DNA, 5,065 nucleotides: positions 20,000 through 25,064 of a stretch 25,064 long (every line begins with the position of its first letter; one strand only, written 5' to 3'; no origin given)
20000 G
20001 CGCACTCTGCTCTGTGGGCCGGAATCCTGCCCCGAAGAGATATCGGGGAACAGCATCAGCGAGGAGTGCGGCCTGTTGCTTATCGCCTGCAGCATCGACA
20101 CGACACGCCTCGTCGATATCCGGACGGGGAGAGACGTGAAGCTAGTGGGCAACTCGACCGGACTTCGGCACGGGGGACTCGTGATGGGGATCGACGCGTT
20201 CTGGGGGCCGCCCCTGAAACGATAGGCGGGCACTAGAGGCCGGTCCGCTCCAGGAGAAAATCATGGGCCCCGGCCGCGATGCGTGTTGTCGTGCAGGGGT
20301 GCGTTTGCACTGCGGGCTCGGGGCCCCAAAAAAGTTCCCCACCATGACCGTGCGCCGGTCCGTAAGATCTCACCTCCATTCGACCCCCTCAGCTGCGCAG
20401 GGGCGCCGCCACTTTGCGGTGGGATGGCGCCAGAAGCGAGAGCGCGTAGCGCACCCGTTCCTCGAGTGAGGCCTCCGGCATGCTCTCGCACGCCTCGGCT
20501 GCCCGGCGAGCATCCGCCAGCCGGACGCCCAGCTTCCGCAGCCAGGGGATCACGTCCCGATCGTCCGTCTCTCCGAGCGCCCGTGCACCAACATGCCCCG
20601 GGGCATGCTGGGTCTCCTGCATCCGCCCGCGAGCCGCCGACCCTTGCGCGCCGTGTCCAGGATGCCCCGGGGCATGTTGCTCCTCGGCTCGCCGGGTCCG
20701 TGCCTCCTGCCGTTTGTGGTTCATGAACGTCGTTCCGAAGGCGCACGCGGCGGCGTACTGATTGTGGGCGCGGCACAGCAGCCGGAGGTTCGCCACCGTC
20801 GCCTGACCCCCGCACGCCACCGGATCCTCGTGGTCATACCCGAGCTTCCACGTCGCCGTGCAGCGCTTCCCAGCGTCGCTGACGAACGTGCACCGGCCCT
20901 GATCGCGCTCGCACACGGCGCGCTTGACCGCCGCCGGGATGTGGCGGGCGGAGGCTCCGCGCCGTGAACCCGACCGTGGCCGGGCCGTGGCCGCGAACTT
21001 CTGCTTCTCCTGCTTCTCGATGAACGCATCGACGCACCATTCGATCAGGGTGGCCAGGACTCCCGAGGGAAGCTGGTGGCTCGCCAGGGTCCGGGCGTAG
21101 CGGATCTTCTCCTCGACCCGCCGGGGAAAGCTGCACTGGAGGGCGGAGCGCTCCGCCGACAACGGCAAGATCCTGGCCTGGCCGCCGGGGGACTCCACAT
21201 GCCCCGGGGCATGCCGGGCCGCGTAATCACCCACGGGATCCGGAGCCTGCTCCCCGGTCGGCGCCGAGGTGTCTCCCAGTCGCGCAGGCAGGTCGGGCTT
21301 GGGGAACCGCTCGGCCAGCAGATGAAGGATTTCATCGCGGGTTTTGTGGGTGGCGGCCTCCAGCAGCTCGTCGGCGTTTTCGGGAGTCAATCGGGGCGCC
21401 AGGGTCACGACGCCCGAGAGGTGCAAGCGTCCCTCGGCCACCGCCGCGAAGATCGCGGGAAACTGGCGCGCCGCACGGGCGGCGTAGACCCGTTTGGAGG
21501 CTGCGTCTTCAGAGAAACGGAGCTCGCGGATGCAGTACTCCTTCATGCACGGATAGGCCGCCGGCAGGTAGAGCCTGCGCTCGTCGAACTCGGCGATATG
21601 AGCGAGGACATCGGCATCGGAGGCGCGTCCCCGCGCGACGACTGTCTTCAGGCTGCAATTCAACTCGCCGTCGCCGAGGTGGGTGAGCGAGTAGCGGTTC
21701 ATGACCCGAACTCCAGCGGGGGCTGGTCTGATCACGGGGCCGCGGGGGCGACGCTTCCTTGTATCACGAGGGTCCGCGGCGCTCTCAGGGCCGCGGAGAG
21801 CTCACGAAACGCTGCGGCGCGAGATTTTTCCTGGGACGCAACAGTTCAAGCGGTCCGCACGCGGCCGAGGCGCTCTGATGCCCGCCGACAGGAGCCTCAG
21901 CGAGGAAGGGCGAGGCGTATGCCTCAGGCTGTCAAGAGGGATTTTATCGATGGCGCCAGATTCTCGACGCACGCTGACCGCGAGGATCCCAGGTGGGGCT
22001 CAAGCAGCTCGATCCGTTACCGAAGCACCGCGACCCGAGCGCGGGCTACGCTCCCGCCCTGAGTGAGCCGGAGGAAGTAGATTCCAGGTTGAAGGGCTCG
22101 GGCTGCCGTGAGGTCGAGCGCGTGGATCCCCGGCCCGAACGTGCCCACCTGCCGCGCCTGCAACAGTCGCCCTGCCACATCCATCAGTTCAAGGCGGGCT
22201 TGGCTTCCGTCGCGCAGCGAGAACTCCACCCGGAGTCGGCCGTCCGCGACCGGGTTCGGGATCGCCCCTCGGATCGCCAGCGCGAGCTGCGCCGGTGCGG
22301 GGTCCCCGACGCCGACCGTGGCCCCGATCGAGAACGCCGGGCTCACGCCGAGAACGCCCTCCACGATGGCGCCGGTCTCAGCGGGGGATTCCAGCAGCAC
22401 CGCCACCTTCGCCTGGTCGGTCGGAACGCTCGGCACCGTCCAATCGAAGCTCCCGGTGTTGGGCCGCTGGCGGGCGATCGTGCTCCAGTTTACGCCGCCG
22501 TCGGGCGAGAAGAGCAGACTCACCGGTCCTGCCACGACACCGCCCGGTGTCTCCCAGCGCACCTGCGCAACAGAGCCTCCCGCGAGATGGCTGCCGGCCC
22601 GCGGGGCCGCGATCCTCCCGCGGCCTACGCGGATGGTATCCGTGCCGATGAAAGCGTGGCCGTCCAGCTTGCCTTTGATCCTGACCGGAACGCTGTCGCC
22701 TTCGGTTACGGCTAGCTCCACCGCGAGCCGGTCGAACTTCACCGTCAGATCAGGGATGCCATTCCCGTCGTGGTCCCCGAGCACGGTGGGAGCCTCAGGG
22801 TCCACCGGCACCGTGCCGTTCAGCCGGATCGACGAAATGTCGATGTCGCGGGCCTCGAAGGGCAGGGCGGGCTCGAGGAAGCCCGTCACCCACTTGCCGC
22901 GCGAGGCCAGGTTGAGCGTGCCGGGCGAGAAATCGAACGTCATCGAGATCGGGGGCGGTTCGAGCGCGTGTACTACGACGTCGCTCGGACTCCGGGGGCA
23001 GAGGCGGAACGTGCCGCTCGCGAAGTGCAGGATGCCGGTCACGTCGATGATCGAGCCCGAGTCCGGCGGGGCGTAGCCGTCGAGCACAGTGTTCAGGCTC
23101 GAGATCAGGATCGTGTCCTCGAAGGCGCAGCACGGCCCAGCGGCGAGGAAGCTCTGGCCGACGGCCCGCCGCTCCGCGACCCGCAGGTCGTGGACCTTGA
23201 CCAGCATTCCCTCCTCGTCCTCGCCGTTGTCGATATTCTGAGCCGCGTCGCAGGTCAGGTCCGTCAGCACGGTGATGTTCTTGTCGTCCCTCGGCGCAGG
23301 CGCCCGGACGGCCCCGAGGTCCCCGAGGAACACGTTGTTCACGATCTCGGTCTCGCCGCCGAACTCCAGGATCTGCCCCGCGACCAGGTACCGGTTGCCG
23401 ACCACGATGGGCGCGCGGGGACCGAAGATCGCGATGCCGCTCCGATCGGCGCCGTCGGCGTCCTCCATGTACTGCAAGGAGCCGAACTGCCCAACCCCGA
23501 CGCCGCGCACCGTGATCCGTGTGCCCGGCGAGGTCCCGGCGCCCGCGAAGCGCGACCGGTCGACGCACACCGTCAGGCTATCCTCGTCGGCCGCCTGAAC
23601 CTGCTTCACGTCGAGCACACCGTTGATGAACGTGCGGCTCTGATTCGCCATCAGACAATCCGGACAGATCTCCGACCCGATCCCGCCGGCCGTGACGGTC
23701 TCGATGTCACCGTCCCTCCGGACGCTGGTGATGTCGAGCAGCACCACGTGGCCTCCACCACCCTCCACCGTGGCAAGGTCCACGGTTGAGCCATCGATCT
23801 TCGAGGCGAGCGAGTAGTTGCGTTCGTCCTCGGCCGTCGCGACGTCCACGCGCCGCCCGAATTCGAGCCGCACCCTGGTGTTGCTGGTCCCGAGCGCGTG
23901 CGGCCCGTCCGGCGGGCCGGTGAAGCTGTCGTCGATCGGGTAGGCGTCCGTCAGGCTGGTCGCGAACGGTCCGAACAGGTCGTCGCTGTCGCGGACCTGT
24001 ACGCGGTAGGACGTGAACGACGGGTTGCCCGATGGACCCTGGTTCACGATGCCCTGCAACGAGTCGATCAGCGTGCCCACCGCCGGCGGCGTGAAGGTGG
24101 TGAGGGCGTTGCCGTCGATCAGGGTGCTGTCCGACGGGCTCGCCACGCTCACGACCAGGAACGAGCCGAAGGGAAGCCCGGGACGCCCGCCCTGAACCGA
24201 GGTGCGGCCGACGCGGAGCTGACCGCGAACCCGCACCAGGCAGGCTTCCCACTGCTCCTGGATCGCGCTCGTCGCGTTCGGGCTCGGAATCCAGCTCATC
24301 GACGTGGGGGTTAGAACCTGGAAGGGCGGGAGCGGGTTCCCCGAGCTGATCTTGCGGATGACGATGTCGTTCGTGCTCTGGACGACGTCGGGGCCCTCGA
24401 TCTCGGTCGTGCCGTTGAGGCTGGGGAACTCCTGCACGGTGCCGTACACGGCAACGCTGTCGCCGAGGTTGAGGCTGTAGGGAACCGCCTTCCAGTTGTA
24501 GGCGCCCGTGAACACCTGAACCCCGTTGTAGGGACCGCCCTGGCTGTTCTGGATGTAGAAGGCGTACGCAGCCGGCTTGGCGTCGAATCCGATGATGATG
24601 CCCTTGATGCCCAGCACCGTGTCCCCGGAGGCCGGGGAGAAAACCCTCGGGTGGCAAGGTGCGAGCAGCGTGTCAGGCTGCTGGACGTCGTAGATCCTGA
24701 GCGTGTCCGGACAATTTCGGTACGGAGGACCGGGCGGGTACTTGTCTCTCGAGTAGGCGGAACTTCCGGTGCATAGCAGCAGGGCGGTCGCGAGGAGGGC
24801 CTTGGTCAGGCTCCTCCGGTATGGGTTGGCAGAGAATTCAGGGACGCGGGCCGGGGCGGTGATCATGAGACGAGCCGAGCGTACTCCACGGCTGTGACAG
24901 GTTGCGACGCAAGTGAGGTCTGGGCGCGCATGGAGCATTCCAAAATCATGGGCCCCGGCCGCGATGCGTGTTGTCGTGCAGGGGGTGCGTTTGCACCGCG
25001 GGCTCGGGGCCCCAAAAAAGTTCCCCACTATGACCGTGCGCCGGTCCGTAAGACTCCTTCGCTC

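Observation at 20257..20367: The repeat folds into a three-way junction plus hairpin, with strand-specific and structure-consistent variation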

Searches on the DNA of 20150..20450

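Call 6: search_rna_families(source=window, start=20150, end=20450, threshold=evalue, max_evalue=10, show_alignments=3)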
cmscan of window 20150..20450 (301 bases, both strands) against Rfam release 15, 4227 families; matches with E-value up to 10: 2.
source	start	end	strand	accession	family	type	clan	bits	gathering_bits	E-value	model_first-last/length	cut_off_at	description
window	20212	20265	+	RF03012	Mu-gpT-DE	Gene; sRNA;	-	18.6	49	0.056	1-53/53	no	Mu-gpT-DE RNA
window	20208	20229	-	RF02677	NsiR4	Gene; sRNA;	-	12.2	40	3.4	42-62/65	no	Nitrogen stress-induced RNA 4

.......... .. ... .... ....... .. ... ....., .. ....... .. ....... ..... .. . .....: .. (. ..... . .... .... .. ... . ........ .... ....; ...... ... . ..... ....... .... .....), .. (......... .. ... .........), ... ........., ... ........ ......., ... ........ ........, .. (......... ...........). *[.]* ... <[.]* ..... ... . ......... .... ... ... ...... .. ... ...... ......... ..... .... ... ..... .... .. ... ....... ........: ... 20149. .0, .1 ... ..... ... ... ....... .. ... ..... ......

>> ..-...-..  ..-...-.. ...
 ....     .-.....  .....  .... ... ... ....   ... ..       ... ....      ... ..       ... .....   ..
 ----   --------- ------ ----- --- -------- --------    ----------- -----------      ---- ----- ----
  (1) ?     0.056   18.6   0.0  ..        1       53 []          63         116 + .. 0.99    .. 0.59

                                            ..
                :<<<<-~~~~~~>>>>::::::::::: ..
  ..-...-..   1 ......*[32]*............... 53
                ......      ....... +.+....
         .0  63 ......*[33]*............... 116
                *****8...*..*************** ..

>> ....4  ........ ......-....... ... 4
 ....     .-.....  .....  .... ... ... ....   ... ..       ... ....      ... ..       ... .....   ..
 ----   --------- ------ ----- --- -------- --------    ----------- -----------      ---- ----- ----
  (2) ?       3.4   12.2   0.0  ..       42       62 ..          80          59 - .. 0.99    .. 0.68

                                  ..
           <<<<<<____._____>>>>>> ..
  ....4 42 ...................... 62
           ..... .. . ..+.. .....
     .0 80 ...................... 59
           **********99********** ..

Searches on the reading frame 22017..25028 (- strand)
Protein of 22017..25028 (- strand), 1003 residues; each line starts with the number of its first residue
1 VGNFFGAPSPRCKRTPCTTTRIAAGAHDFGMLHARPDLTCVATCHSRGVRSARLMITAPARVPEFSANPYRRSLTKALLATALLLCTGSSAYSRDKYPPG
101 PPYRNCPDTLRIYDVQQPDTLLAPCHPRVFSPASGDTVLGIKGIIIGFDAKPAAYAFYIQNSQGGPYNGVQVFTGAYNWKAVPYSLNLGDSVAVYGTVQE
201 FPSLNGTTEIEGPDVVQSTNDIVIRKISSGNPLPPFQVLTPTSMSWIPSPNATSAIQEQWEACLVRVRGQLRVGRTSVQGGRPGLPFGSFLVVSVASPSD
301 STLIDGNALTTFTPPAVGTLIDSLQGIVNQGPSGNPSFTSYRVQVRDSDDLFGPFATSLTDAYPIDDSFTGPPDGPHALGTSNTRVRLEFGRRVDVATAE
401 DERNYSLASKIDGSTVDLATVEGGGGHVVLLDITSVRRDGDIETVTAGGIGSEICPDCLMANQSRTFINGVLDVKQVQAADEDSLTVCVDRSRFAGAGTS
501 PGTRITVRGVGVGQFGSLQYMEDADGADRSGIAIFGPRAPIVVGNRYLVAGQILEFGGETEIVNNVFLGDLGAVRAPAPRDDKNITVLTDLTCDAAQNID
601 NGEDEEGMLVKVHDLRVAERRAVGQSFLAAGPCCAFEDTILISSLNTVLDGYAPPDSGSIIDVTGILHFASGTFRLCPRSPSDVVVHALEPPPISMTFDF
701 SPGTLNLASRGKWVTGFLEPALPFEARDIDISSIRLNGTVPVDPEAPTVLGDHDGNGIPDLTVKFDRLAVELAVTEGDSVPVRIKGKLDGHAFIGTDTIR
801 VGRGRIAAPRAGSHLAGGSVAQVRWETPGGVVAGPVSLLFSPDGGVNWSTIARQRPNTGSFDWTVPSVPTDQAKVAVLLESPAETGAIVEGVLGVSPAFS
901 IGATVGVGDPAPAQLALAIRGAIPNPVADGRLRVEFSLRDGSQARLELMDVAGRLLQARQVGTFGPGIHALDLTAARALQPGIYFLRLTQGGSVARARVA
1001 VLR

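Call 10: search_protein_families(library=pfam, proteins=[window:22017-25028:-], max_evalue=0.01)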
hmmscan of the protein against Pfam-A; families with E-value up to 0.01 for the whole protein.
window:22017-25028:- (1003 aa): 1 family
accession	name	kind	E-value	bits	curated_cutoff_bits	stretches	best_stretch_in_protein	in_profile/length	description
PF18962.6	Por_Secre_tail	-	0.0019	18.9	27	1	924-993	3-67/75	Secretion system C-terminal sorting domain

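Call 15: search_protein_families(library=ncbifam, proteins=[window:22017-24866:-], max_evalue=1)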
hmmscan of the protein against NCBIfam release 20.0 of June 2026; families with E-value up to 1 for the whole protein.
window:22017-24866:- (949 aa): 2 families
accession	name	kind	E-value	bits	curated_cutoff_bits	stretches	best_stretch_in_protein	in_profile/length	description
TIGR04183.1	Por_Secre_tail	domain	1.5e-06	28.1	23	1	870-945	3-69/72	T9SS type A sorting domain-containing protein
NF033681.1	ExeM_NucH_DNase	subfamily_domain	7.8e-06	25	300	2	99-222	15-117/546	ExeM/NucH family extracellular endonuclease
